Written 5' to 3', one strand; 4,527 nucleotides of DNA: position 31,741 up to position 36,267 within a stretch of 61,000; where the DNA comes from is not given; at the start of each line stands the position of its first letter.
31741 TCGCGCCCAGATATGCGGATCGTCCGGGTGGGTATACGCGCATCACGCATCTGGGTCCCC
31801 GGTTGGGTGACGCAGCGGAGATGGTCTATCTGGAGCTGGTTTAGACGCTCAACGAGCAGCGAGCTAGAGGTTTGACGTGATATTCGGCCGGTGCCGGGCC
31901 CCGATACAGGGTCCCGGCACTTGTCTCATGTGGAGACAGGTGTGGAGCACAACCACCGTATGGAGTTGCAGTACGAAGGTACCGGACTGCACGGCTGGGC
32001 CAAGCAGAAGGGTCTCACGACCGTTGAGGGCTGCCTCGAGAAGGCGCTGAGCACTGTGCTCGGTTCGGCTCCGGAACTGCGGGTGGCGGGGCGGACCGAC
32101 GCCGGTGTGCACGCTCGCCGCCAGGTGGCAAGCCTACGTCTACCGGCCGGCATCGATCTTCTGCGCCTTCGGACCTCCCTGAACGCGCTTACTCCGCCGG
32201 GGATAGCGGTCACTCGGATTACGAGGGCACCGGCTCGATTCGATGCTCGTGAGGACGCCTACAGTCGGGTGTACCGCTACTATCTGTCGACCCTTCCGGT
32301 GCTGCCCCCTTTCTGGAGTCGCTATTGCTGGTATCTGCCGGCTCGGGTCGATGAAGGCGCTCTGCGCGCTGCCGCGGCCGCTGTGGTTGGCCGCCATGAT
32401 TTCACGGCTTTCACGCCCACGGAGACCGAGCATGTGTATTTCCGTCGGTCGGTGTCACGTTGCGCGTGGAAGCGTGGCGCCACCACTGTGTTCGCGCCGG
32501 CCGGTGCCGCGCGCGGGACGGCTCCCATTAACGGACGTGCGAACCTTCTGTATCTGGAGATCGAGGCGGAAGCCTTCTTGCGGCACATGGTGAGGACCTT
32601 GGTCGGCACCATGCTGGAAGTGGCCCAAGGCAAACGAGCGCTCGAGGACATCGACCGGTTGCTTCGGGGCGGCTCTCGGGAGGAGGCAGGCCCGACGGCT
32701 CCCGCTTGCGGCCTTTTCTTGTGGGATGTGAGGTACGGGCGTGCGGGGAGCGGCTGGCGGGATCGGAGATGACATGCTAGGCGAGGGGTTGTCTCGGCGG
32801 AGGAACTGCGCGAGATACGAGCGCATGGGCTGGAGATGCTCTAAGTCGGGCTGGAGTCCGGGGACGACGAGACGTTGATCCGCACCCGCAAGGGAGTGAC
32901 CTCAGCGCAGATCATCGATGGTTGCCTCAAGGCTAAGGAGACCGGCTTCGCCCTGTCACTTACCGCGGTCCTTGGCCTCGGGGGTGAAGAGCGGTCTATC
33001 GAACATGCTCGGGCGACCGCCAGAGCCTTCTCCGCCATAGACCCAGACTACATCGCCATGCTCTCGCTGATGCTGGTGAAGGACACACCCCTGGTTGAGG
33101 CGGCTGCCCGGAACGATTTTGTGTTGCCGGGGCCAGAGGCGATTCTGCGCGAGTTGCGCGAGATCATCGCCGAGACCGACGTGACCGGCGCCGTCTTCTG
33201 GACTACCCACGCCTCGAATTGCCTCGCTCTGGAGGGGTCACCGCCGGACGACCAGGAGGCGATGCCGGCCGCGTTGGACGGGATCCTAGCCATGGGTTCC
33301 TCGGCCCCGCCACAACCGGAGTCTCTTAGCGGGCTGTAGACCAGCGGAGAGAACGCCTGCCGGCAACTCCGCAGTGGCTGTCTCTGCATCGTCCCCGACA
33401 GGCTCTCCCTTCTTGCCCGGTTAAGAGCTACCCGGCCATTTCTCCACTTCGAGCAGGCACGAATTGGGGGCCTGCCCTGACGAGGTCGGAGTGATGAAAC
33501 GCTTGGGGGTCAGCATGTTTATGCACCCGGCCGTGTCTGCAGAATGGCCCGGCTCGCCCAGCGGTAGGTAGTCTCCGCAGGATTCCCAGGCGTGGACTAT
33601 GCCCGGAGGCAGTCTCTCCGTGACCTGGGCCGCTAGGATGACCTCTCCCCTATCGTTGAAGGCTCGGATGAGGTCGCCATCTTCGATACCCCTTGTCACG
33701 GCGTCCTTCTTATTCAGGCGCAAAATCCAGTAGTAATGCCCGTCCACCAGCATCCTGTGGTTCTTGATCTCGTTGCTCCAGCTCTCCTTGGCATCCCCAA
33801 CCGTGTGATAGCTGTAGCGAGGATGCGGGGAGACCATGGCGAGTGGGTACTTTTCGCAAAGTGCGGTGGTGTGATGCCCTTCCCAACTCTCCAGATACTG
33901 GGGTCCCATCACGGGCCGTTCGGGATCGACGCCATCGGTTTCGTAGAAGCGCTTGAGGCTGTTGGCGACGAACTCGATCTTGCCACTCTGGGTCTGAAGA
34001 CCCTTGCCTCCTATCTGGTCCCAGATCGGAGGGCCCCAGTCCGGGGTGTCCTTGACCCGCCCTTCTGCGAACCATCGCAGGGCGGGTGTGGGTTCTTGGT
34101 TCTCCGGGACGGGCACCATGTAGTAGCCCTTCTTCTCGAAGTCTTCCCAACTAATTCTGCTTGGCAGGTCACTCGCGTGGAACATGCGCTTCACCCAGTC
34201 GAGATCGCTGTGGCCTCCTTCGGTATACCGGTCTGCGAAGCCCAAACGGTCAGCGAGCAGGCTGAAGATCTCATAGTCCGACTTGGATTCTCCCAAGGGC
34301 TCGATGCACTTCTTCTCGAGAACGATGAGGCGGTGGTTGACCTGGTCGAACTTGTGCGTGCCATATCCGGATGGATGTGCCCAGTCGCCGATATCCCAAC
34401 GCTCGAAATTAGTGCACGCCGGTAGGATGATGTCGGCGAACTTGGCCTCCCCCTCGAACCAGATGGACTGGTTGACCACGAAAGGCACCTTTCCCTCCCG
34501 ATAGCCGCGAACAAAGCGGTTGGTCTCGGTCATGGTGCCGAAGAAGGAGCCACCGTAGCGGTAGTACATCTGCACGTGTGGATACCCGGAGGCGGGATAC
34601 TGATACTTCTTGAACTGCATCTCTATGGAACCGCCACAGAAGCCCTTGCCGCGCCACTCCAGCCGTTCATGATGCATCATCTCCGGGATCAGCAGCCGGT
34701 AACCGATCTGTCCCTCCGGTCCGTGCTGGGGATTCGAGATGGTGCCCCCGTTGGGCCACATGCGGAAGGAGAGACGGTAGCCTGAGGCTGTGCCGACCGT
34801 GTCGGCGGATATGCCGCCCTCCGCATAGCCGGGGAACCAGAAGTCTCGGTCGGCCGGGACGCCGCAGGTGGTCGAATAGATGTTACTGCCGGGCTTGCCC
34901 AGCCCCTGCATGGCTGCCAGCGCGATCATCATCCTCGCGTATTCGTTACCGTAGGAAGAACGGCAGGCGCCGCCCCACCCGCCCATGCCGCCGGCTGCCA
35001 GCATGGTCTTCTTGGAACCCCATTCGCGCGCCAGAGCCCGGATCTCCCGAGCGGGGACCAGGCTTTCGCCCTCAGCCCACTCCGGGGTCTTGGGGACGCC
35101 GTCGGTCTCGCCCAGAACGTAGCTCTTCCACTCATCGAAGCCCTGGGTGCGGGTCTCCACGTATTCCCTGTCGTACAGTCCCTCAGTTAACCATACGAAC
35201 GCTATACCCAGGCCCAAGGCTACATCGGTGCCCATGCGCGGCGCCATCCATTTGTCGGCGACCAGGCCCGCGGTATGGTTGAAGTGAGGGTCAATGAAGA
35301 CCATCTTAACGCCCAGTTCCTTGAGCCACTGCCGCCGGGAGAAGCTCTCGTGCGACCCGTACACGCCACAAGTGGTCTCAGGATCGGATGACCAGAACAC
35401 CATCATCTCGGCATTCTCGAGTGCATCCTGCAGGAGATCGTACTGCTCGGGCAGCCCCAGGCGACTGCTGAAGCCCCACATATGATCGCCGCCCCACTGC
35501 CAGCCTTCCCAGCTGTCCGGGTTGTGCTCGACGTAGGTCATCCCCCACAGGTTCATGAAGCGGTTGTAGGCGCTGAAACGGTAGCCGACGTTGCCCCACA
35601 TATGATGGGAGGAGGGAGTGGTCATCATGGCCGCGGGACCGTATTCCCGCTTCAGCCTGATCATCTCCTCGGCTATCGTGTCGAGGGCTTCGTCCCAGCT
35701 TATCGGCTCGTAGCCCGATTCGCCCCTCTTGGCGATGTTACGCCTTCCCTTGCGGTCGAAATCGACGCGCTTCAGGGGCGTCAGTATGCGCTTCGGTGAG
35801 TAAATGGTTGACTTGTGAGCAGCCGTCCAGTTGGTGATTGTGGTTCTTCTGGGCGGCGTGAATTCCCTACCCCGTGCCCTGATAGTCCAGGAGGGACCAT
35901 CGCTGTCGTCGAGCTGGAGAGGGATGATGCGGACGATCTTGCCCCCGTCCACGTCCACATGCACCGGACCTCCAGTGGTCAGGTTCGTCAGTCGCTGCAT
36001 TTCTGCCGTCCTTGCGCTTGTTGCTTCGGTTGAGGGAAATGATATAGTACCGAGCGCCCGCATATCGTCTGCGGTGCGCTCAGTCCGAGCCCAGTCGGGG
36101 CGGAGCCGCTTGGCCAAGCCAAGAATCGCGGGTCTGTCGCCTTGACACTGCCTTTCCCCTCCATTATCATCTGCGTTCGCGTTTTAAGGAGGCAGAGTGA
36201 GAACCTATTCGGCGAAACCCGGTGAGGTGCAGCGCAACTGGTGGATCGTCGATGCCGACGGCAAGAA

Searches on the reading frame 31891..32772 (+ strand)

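Call 48: search_protein_families(library=ncbifam, proteins=[window:31891-32772:+], max_evalue=0.00001)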
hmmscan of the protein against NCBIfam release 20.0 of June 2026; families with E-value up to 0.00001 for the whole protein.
window:31891-32772:+ (293 aa): 2 families
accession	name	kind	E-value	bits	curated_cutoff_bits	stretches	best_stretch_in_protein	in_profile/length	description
TIGR00071.1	hisT_truA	equivalog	5.5e-49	166.9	142.85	1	24-277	5-228/228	tRNA pseudouridine(38-40) synthase TruA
NF000622.1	PRK00021.3-3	equivalog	2.7e-26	92.7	308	1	26-283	5-228/265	tRNA pseudouridine(38-40) synthase TruA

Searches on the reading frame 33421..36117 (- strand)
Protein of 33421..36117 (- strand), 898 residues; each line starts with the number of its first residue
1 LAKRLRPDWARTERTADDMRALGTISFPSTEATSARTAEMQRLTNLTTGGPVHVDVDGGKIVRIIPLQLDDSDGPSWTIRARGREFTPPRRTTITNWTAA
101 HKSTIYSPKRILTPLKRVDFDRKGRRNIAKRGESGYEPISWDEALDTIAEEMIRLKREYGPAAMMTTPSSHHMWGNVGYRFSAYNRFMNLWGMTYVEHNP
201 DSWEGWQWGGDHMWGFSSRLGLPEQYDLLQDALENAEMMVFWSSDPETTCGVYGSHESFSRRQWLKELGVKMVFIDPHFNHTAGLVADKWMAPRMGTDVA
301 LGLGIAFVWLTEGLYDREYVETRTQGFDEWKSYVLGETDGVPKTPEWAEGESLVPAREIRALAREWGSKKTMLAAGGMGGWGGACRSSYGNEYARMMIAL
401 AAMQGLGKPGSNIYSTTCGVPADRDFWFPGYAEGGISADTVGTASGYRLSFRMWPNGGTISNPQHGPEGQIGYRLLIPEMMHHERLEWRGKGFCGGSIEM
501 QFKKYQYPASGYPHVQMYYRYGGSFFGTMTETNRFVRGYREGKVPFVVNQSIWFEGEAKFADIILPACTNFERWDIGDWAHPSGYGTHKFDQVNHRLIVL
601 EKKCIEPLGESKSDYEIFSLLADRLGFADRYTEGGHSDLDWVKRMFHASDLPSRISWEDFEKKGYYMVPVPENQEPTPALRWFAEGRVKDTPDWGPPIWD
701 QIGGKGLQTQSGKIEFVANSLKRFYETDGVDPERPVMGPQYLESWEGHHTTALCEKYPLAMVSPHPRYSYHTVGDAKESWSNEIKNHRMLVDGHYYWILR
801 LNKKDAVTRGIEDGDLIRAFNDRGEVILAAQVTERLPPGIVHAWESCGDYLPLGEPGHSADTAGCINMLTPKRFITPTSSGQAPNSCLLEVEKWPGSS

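Call 48: search_protein_families(library=ncbifam, proteins=[window:33421-36117:-], max_evalue=0.00001)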
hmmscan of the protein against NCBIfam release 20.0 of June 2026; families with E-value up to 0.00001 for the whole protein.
window:33421-36117:- (898 aa): 19 families
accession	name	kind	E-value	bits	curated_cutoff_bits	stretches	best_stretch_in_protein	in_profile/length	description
TIGR00509.1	bisC_fam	subfamily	2.5e-103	346.8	1017.55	2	100-410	34-341/772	molybdopterin guanine dinucleotide-containing S/N-oxide reductase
TIGR02166.1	dmsA_ynfE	subfamily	5.5e-84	282.7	777.7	2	101-412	95-397/794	DMSO/selenate family reductase complex A subunit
NF011682.0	PRK15102.1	equivalog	4.8e-81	273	909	1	99-897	82-813/829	trimethylamine-N-oxide reductase TorA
TIGR02164.1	torA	equivalog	1.4e-74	251.7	1465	2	100-413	79-393/824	trimethylamine-N-oxide reductase TorA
NF011566.1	PRK14990.1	exception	4e-57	193.8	1600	2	102-405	111-409/814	dimethylsulfoxide reductase subunit A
NF041885.1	selenate_YnfE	exception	3.7e-49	167.3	1675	2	126-405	114-396/805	selenate/tellurate reductase subunit YnfE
NF041884.1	selenate_YnfF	exception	9.7e-49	166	1650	2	125-405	110-389/798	selenate/tellurate reductase subunit YnfF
TIGR03479.1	DMSO_red_II_alp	subfamily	1.6e-45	155.6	984.75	3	99-324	109-307/913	molybdopterin-dependent oxidoreductase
TIGR01591.1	Fdh-alpha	equivalog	1.3e-39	135.9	666.25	1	105-414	48-319/672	formate dehydrogenase subunit alpha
NF012032.0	PRK15488.1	equivalog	1.5e-35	122.4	694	3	266-368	224-319/759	thiosulfate reductase PhsA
NF041714.1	arsenate_red_ArrA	equivalog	6.7e-17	60.9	1600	1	103-368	98-357/848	arsenate respiratory reductase molybdopterin-containing subunit ArrA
TIGR01580.1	narG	equivalog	1.6e-16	59.1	1084.15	1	119-318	140-322/1235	nitrate reductase subunit alpha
NF042978.1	EthbenzDh_ebdA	equivalog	3.8e-16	58.1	2000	1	99-324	131-329/977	ethylbenzene dehydrogenase subunit alpha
NF041783.2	mnquin_red_QrcB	equivalog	1.4e-14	53.3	440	1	90-368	87-325/695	menaquinone reductase molybdopterin-binding-like subunit QrcB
NF047855.1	AssmNtatRedNasC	equivalog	7e-13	47.7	1100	1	266-373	206-306/708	assimilatory nitrate reductase catalytic subunit NasC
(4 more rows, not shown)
